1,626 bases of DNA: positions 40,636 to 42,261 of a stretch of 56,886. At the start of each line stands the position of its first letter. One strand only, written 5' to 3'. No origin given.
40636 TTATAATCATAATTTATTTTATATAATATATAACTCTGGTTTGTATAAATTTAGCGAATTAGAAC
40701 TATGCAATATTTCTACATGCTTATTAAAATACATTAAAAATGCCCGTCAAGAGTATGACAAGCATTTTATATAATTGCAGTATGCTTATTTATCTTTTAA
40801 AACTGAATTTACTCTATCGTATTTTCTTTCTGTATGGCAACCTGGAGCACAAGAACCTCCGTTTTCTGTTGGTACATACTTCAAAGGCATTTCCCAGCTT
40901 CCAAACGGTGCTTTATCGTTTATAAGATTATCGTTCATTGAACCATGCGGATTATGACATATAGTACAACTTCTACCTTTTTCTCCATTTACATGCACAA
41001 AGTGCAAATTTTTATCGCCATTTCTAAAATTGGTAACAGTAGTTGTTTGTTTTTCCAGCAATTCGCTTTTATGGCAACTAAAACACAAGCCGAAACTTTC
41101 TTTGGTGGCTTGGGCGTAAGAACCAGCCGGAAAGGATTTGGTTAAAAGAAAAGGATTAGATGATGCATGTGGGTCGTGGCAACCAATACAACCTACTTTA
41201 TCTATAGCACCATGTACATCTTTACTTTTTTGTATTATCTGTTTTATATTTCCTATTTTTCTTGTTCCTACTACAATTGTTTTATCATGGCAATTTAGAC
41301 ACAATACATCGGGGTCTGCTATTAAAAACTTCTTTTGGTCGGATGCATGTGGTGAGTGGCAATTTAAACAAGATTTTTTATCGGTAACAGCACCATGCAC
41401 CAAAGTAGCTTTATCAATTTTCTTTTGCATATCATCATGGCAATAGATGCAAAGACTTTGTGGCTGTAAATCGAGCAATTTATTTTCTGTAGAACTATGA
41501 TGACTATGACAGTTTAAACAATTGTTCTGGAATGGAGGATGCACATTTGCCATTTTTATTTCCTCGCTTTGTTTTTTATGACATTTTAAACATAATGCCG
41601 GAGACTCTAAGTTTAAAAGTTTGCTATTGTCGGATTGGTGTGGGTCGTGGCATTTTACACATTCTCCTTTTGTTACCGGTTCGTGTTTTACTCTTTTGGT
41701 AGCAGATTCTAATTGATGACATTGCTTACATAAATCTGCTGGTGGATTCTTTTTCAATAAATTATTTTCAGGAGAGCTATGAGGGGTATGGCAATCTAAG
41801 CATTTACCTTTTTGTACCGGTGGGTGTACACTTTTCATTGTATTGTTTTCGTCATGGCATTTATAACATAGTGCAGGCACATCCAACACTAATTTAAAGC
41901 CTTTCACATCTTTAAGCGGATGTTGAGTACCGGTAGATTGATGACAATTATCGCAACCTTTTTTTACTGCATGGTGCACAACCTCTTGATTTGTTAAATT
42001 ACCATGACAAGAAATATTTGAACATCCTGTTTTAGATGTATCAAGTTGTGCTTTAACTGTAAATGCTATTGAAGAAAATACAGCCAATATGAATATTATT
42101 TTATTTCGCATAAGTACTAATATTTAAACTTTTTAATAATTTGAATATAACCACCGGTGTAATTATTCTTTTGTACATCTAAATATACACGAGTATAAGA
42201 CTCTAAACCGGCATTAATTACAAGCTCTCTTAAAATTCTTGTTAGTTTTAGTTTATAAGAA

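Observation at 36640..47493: Candidate oxygen-regulated porin-cytochrome electron conduit in a T9SS Bacteroidota genome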

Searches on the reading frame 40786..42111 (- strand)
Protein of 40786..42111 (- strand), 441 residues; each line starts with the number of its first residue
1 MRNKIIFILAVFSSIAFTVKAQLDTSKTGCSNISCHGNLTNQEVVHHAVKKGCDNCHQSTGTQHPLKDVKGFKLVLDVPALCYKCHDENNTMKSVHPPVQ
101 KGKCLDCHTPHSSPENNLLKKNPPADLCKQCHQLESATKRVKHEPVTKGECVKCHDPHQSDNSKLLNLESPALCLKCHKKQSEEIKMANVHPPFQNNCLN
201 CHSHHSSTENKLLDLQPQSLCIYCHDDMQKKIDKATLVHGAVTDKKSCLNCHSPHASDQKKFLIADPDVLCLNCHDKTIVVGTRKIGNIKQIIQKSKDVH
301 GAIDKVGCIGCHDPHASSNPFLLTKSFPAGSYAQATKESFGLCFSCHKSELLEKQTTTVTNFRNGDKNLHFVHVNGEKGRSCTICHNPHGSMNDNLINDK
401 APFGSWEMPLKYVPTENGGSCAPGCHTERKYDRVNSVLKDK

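Call 4: search_protein_families(library=pfam, proteins=[window:40786-42111:-], max_evalue=0.01)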
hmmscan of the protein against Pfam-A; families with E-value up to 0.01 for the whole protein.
window:40786-42111:- (441 aa): 6 families
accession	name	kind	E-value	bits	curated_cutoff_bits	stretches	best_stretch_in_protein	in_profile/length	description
PF09699.15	Paired_CXXCH_1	-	3.4e-65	215.9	20.6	7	143-182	1-40/41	Doubled CXXCH motif (Paired_CXXCH_1)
PF14522.11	Cytochrome_C7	-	1.2e-16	60.7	24.8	3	45-109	7-67/67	Cytochrome c7 and related cytochrome c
PF14537.11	Cytochrom_c3_2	-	2.1e-13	50.9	25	2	246-319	7-71/79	Cytochrome c3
PF22113.1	Mtrc-MtrF_II-IV_dom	-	3.5e-11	43.4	30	2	220-391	8-168/176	Outer membrane cytochrome MtrC/MtrF-like, domains II/IV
PF02085.21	Cytochrom_CIII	-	1.1e-05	26.1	22.9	0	195-275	30-101/101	Class III cytochrome C family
PF22678.1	Cytochrom_c_NrfB-like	-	0.00048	21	27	0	216-262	31-75/89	Cytochrome c-type protein NrfB-like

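Call 5: search_protein_families(library=ncbifam, proteins=[window:40786-42111:-], max_evalue=0.01)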
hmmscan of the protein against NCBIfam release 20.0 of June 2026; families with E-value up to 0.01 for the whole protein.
window:40786-42111:- (441 aa): 4 families
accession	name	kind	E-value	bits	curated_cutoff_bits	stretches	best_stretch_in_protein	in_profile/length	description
TIGR01905.1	paired_CXXCH_1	subfamily_domain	5.9e-61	202.1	25.2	7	143-181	1-39/41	doubled CXXCH domain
TIGR03508.1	decahem_SO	subfamily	4.7e-43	147.5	192.2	4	15-184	56-225/258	DmsE family decaheme c-type cytochrome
NF041028.1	decahem_GSU2203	exception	1.3e-35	123.1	325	3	24-181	96-255/317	GSU2203 family decaheme c-type cytochrome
TIGR03153.1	cytochr_NrfH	equivalog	6.2e-08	32.8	134.2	1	68-120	17-71/138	cytochrome c nitrite reductase small subunit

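Call 28: search_solved_structures(query=window:40786-42111:-, max_evalue=0.01)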
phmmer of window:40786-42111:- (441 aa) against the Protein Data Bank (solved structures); distinct sequences matched with E-value up to 0.01: 1.
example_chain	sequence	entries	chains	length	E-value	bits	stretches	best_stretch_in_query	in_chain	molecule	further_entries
6r2q_A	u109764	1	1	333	4.1e-13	52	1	93-204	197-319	Cystathionine beta-synthase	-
